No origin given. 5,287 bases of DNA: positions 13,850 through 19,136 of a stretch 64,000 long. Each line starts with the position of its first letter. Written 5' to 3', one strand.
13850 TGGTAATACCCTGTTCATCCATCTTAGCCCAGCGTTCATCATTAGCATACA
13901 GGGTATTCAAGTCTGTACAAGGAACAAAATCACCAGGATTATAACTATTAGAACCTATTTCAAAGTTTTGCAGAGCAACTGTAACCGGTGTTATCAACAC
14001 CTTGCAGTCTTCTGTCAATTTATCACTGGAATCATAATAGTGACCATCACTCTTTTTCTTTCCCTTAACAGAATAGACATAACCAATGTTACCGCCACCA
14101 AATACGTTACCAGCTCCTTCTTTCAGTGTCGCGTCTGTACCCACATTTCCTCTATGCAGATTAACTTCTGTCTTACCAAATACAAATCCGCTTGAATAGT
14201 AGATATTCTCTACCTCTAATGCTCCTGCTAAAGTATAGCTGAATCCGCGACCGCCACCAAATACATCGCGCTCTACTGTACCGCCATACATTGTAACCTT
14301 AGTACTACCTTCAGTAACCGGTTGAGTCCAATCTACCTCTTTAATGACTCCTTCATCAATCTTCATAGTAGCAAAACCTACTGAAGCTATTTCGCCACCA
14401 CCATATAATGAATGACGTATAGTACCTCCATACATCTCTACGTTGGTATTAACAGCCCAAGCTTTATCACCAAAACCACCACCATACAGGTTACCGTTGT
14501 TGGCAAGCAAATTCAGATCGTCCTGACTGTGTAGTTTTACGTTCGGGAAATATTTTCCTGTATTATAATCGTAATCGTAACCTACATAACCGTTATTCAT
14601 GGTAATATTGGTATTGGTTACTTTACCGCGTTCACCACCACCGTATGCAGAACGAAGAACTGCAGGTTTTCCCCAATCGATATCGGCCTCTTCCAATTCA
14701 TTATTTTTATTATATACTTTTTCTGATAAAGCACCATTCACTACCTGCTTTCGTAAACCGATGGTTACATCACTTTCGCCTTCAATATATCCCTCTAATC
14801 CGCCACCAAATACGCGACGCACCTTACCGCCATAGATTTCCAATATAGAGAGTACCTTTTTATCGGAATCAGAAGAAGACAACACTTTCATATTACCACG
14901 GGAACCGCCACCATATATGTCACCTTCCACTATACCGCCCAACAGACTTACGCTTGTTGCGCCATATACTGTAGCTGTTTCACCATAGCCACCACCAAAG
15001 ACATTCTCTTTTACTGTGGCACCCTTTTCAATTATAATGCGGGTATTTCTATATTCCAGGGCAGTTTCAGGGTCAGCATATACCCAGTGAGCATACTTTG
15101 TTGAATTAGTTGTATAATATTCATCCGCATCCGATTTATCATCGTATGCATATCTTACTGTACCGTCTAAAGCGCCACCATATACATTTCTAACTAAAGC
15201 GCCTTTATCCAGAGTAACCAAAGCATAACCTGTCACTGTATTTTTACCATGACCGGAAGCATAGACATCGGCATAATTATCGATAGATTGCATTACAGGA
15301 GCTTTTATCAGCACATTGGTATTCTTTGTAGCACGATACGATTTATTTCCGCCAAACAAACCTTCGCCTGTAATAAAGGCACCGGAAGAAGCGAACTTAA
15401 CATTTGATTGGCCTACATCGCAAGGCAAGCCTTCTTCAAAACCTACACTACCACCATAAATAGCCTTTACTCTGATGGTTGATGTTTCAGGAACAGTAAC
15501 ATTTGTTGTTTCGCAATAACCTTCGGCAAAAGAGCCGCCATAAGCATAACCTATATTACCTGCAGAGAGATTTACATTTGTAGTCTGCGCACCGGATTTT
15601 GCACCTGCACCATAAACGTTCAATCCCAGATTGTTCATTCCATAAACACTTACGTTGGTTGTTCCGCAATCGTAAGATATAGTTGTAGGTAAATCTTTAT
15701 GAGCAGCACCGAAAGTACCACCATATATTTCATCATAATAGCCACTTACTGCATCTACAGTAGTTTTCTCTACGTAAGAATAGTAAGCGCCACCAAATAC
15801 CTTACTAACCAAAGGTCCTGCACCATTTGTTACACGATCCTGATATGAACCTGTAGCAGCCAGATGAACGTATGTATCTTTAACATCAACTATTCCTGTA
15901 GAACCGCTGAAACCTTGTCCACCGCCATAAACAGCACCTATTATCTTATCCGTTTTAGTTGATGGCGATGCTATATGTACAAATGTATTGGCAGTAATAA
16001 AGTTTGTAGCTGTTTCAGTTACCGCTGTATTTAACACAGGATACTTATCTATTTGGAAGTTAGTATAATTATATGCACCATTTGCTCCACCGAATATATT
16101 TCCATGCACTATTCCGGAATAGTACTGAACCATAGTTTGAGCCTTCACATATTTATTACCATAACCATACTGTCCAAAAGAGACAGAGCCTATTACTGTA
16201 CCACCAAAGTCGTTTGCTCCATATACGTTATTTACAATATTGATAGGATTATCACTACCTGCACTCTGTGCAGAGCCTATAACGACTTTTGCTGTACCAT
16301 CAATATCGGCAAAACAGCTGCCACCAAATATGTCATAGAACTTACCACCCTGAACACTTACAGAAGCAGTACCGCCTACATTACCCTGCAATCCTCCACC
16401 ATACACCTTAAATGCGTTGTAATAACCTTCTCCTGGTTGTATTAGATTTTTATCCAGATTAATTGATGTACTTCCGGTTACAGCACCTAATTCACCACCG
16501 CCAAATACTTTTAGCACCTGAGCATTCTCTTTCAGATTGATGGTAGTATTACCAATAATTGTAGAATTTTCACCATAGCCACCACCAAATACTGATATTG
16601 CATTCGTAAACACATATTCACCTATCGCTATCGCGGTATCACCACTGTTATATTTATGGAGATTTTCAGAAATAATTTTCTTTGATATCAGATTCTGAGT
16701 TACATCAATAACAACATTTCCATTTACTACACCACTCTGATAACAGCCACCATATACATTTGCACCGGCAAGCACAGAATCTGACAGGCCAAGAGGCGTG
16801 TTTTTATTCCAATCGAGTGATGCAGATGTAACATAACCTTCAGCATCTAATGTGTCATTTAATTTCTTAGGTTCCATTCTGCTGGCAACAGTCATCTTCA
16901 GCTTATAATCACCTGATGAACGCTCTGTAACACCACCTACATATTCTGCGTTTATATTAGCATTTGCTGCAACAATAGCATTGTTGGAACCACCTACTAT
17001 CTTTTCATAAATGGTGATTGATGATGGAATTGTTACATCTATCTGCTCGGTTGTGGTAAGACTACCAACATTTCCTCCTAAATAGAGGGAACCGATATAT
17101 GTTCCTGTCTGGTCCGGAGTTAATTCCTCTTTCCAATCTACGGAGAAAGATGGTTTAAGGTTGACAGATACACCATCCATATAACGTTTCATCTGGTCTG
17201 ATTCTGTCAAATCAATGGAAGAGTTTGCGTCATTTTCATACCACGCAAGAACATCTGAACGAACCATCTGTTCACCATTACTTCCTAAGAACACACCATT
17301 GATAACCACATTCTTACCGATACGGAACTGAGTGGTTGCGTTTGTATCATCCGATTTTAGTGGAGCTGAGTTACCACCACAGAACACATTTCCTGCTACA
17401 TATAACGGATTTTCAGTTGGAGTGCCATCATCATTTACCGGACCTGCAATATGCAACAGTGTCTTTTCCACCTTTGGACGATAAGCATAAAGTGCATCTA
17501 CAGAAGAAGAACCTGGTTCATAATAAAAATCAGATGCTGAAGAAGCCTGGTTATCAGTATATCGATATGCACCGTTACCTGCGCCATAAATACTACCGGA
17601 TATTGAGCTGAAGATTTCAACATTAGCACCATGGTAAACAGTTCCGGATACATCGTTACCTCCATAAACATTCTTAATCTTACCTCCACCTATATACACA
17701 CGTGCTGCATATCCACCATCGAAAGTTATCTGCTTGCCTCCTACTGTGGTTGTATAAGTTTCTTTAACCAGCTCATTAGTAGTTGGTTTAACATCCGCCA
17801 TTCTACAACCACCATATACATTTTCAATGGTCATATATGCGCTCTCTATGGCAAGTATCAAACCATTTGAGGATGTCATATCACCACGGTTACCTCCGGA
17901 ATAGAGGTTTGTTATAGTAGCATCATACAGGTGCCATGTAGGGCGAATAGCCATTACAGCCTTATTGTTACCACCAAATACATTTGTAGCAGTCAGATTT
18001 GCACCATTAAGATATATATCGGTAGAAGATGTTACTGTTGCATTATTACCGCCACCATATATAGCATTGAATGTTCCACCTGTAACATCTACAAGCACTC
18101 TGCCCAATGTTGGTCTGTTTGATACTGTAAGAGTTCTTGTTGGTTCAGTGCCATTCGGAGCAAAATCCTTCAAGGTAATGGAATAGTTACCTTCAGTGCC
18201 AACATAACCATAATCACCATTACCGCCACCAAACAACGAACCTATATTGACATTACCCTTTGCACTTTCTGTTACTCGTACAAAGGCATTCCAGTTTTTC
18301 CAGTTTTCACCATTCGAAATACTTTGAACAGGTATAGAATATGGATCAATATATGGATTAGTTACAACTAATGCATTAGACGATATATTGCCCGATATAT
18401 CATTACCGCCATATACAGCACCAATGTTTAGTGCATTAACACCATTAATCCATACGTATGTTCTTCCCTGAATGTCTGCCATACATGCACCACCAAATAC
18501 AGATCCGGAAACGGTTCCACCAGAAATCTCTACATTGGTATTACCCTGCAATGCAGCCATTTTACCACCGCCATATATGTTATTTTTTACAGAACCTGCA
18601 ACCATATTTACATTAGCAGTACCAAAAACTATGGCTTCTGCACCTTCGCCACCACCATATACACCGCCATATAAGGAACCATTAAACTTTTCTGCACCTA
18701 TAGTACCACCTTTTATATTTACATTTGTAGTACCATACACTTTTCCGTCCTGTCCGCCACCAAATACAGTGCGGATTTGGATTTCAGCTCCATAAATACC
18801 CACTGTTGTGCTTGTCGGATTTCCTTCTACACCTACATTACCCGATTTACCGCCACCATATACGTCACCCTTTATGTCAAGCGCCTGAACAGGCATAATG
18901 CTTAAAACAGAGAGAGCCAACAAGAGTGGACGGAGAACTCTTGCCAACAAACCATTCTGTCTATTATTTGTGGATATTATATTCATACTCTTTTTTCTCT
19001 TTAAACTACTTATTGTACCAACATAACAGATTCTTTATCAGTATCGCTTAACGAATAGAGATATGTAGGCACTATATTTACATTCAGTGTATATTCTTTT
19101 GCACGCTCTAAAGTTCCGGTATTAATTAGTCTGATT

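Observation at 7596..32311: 24.6-kb type V pilus-like operon with ten tandem fimbrillin paralogs, ending in a 3,796-aa T9SS-sorted giant protein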

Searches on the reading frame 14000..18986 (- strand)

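Call 11: find_related_loci(query=window:14000-18986:-, collection=genome_contigs, flank=10000)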
Query window:14000-18986:- (1662 aa) in genome_contigs; peptide patterns used: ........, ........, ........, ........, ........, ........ (x = any residue, [..] = any of these).
49 stretches matched a pattern; 1 encode a relative of the query (tblastn E <= 1e-3); 1 distinct loci.
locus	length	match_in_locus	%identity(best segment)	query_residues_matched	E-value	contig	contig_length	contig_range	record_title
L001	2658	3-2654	79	42-1546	0e+0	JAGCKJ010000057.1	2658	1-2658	MAG: Bacteroidaceae bacterium isolate RGIG9871 Yak_Rectum-3__c205330, whole genome shotgun sequence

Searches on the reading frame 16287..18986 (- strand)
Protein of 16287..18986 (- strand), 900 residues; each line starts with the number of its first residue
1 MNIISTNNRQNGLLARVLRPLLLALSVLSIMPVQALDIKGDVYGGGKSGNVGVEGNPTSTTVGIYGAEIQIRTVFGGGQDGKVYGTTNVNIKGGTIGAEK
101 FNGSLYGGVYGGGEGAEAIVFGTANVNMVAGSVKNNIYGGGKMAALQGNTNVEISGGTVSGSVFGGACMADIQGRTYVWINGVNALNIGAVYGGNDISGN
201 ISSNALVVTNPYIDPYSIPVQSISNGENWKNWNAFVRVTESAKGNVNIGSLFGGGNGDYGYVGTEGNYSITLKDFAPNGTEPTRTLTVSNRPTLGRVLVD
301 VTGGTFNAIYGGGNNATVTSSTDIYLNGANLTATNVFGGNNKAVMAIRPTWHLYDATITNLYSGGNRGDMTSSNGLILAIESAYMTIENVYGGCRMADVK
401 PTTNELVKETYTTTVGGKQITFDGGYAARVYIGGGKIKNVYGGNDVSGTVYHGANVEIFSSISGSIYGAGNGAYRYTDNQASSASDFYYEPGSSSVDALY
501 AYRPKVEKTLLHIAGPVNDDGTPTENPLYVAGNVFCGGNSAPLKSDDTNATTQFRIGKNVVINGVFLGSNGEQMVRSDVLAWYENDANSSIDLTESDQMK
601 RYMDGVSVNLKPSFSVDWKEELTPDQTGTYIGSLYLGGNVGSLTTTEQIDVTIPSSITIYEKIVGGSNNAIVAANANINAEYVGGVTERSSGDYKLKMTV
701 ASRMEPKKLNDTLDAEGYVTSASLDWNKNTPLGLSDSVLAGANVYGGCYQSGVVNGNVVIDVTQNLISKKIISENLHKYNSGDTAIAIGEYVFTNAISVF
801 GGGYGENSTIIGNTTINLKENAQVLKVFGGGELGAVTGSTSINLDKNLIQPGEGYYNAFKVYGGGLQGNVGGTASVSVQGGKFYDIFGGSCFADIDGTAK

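Call 26: find_homologous_proteins(query=window:16287-18986:-, max_evalue=0.00001)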
Query window:16287-18986:- (900 aa): 473 proteins with E <= 0.00001 among 8000 candidates; the best 120 are listed.
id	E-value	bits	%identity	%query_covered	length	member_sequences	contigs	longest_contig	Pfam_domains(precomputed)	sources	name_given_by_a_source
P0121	0.0e+0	1341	83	85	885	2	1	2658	-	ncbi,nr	ncbi:MAG: hypothetical protein J6U97_01795, partial [Bacteroidaceae bacterium]|nr:hypothetical prote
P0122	0.0e+0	1313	84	80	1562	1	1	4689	-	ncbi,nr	ncbi:MAG: hypothetical protein J6V02_06090, partial [Bacteroidaceae bacterium]|nr:hypothetical prote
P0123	4.4e-265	901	76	63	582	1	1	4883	-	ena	-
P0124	1.1e-157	545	43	83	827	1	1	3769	-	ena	-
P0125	4.6e-151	523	42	86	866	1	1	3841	-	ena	-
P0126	5.1e-147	510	42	85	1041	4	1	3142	-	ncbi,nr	ncbi:MAG: hypothetical protein J6R95_06215, partial [Bacteroidales bacterium]|nr:hypothetical protei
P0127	2.6e-146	508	39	88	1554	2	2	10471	-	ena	-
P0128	1.6e-139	485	46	68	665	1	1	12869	-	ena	-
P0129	5.5e-137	477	37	97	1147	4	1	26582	-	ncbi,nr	ncbi:MAG: hypothetical protein IJR64_01870, partial [Bacteroidales bacterium]|nr:hypothetical protei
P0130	1.1e-136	476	38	100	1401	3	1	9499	-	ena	-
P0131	1.5e-136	475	40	92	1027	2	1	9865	-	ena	-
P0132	5.9e-136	473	42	71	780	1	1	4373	-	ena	-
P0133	5.7e-129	450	39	82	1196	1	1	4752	-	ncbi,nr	ncbi:MAG: hypothetical protein IJ895_04935, partial [Prevotella sp.]|nr:hypothetical protein [Prevot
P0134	5.7e-126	440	39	83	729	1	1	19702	-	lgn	-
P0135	3.1e-122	428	40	71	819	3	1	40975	-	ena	-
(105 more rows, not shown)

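Call 28: find_related_loci(query=A2, collection=metagenome_contigs, flank=10000)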
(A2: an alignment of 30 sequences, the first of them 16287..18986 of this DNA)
Query A2 (900 aa) in metagenome_contigs; peptide patterns used: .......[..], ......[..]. (x = any residue, [..] = any of these).
600 stretches matched a pattern (row limit reached: there are more); 490 encode a relative of the query (tblastn E <= 1e-3); the best 80 are kept; 80 distinct loci.
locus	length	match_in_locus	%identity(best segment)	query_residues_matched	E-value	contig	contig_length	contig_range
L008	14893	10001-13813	42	41-900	2e-174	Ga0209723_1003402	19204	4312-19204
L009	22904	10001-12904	39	27-900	3e-164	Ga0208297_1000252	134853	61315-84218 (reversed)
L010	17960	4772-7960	39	21-900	2e-162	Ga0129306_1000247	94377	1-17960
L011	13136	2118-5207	39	14-900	3e-162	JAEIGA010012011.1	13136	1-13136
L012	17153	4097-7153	36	7-900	2e-154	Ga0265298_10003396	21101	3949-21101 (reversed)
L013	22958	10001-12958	38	36-900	1e-153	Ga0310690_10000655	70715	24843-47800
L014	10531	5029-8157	39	3-895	4e-152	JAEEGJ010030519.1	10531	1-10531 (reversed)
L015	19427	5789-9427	37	10-900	2e-150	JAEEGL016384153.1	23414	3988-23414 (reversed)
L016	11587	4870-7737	37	19-899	3e-148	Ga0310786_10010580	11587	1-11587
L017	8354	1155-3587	39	136-895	4e-145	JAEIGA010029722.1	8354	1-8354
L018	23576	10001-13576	36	38-899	1e-144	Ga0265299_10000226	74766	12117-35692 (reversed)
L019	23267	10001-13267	37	8-900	6e-144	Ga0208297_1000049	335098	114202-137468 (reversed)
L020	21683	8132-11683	37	136-900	2e-138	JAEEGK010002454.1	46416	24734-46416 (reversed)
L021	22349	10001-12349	39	128-900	2e-138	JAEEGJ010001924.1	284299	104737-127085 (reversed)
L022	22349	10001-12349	39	128-900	2e-138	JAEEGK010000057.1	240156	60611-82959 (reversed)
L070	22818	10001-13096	34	132-897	7e-116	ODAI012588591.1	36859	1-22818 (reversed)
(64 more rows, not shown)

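Call 38: search_protein_families(library=pfam, proteins=[window:16287-18986:-], max_evalue=10)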
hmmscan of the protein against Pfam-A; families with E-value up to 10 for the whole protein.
window:16287-18986:- (900 aa): 0 families

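Call 43: search_protein_families(library=pfam, proteins=[L070:952-2538:+, L070:2593-4533:+, L070:4682-5752:+, L070:5758-7620:+, L070:7621-8895:+, L070:8896-9921:+, L019:2120-3220:+, L019:3174-5771:+, L019:5793-7604:+, L019:8766-9959:+], max_evalue=0.01)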
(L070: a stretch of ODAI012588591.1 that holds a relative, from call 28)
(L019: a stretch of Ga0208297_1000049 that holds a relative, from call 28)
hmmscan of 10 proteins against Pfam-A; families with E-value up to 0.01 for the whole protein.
L070:952-2538:+ (528 aa): 6 families
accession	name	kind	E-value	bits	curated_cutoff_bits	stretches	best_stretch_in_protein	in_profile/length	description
PF12099.14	DUF3575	-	3.8e-49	166.8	21.1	1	17-199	2-177/177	Protein of unknown function (DUF3575)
PF00691.25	OmpA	-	5.4e-06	27.1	27.2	1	298-367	17-81/98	OmpA family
PF03797.25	Autotransporter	-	0.00011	22.5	26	1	128-195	110-179/255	Autotransporter beta-domain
PF07719.23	TPR_2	-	0.0034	17.9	27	0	486-511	3-28/34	Tetratricopeptide repeat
PF13424.12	TPR_12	-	0.0066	17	30.1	0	466-512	22-73/77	Tetratricopeptide repeat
PF13432.12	TPR_16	-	0.0076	17.1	32.7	0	471-517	14-64/65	Tetratricopeptide repeat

L070:2593-4533:+ (646 aa): 0 families

L070:4682-5752:+ (356 aa): 0 families

L070:5758-7620:+ (620 aa): 0 families

L070:7621-8895:+ (424 aa): 1 family
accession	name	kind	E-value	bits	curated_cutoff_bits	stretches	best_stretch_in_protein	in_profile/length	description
PF06321.17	P_gingi_FimA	-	7.2e-06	26.7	21.4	1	62-201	14-132/153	Major fimbrial subunit protein (FimA)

L070:8896-9921:+ (341 aa): 0 families

L019:2120-3220:+ (366 aa): 1 family
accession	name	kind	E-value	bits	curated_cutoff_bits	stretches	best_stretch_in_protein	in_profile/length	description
PF13149.12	Mfa_like_1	-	3.3e-19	70.3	27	1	59-355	1-246/246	Fimbrillin-like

L019:3174-5771:+ (865 aa): 1 family
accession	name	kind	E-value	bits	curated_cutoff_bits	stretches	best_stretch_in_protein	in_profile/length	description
PF13149.12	Mfa_like_1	-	4.6e-27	96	27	1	76-352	1-233/246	Fimbrillin-like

L019:5793-7604:+ (603 aa): 1 family
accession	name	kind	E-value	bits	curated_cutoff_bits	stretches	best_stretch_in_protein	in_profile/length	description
PF13149.12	Mfa_like_1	-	5.7e-27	95.7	27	1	57-332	1-235/246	Fimbrillin-like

L019:8766-9959:+ (397 aa): 0 families

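Call 46: search_solved_structures(query=A4, max_evalue=1)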
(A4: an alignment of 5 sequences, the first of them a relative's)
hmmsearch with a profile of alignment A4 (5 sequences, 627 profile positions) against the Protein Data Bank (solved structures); distinct sequences matched with E-value up to 1: 0.

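Call 47: search_solved_structures(query=A5, max_evalue=1)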
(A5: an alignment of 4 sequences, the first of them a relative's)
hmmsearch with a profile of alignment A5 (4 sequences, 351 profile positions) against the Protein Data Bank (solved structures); distinct sequences matched with E-value up to 1: 1.
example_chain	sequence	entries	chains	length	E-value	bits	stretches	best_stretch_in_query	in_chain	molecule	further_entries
3g74_A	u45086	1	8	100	0.32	13.2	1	111-184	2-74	Protein of unknown function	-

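Call 63: predict_structure(alignment_id=A2)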
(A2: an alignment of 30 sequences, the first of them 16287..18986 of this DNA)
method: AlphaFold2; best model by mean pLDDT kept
length: 900 residues; sequences in the alignment: 30
mean_pLDDT: 87.4   pTM: 0.88
mean pLDDT of the five models: 87.4, 87.2, 86.0, 86.0, 84.7
residues with pLDDT >= 90: 598; 70-90: 189; 50-70: 58; < 50: 55
segments of 3 or more residues with pLDDT < 50: 1-14, 24-33, 205-211, 213-225, 778-785
pLDDT, mean of each block of 10 residues (from residue 1): 30 50 48 66 85 81 89 90 91 81 69 89 93 93 89 94 93 91 89 94 58 44 53 88 84 93 87 62 79 91 96 93 92 97 94 95 96 93 97 97 76 79 93 97 97 96 97 93 80 94 96 96 94 97 89 97 97 96 92 97 96 94 94 97 94 96 97 97 96 95 94 93 89 77 96 98 90 60 53 82 97 96 93 97 92 81 96 95 90 94
secondary structure, 60 per line:
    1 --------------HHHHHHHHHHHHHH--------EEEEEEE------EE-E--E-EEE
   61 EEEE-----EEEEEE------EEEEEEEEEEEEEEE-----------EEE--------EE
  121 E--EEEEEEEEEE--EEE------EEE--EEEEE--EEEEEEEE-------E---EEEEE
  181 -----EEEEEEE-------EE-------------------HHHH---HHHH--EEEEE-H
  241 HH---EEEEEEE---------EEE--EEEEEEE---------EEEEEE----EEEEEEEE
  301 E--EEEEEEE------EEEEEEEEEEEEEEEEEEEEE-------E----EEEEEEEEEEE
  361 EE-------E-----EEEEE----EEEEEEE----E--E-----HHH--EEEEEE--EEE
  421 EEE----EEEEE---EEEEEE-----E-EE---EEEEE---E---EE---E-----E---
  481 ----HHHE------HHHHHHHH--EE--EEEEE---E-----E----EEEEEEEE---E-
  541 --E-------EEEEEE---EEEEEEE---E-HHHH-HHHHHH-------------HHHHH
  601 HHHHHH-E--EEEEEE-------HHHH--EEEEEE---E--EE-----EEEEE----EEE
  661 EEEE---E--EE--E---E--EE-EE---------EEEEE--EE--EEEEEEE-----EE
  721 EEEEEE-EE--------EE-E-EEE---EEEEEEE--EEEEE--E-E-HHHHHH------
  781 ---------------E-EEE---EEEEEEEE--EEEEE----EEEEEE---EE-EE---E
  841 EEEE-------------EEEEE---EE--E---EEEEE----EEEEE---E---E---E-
elements in order (helices of 4 or more, strands of 3 or more residues): H15-28 E37-43 E58-64 E70-75 E82-96 E108-110 E119-121 E124-133 E136-138 E145-147 E150-154 E157-164 E176-180 E186-192 H221-224 H228-231 E234-238 E246-252 E262-264 E267-273 E283-288 E293-301 E304-310 E317-337 E350-362 E376-380 E385-391 E410-415 E418-423 E428-432 E436-441 E454-458 H495-502 E509-513 E528-535 E551-556 E560-566 H572-575 H577-582 H596-606 E611-616 H624-627 E630-635 E649-653 E658-664 E696-700 E707-713 E719-726 E743-745 E749-755 E758-762 H769-774 E798-800 E804-811 E814-818 E823-828 E840-844 E858-862 E874-878 E883-887

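Call 67: fold_search(model_id=the predicted structure, library=pdb)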
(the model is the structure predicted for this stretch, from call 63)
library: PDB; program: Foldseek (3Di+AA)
matches with E <= 10: 21; with E <= 0.001: 0
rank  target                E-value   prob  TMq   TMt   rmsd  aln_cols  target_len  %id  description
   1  7o9q_B                5.5e-01  0.08  0.11  0.21  14.8       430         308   10  Crystal structure of the Awp1 (adhesin-like wall protein 1) A-domain from Candida glabrata (released 2021-12-15)
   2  7dmk_A                8.2e-01  0.04  0.12  0.14  26.8      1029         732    9  PL6 alginate lyase BcAlyPL6 (released 2021-10-06)
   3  9qb8                  1.3e+00  0.04  0.09  0.04  18.7       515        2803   10  Lymphostatin - Conformation II - pH 8 Hepes (released 2025-07-16)
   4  7dmk_D                1.6e+00  0.02  0.12  0.14  26.6      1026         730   10  PL6 alginate lyase BcAlyPL6 (released 2021-10-06)
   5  9rkv_O                1.7e+00  0.08  0.12  0.17  13.3       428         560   10  Agrobacterium phage 7-7-1 tail fibers (released 2025-12-10)
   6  3p4g_C                2.2e+00  0.07  0.13  0.27  13.0       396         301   15  X-ray crystal structure of a hyperactive, Ca2+-dependent, beta-helical antifreeze protein from an Antarctic bacterium (released 2011-04-27)
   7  6n2c_A                2.5e+00  0.03  0.11  0.19  28.7       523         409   10  The Crystal Structure of Caldicellulosiruptor hydrothermalis Tapirin C-terminal domain (released 2018-12-19)
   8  7ko9                  3.4e+00  0.01  0.11  0.15  21.5       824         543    9  Crystal structure of antigen 43 from uropathogenic Escherichia coli UTI89 (released 2022-03-09)
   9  6a40_A                3.5e+00  0.02  0.12  0.17  20.7       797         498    9  complex structure of Alginate lyase AlyF-OU02 with G4 (released 2019-05-01)
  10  9euw                  4.8e+00  0.01  0.09  0.04  20.5       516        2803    8  Lymphostatin, conformation 2 (composite structure) (released 2025-04-09)
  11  1dab                  6.6e+00  0.02  0.18  0.25  17.1       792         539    9  The Structure of Bordetella Pertussis Virulence Factor P.69 Pertactin (released 1999-12-15)
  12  4ru5_C                6.6e+00  0.01  0.13  0.17  19.4       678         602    9  Crystal Structure of the Pseudomonas phage phi297 tailspike gp61 (released 2015-11-18)
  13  6n2c_B                6.9e+00  0.03  0.12  0.22  11.9       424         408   11  The Crystal Structure of Caldicellulosiruptor hydrothermalis Tapirin C-terminal domain (released 2018-12-19)
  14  7jvi_A                6.9e+00  0.01  0.12  0.18  19.1       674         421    8  Crystal structure of a beta-helix domain retrieved from capybara gut metagenome (released 2021-09-08)
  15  8x8m_A                7.2e+00  0.02  0.17  0.18  19.0       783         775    9  Cryo-EM structure of a bacteriophage tail- spike protein against Klebsiella pneumoniae K64,ORF41(K64-ORF41) (released 2024-09-04)
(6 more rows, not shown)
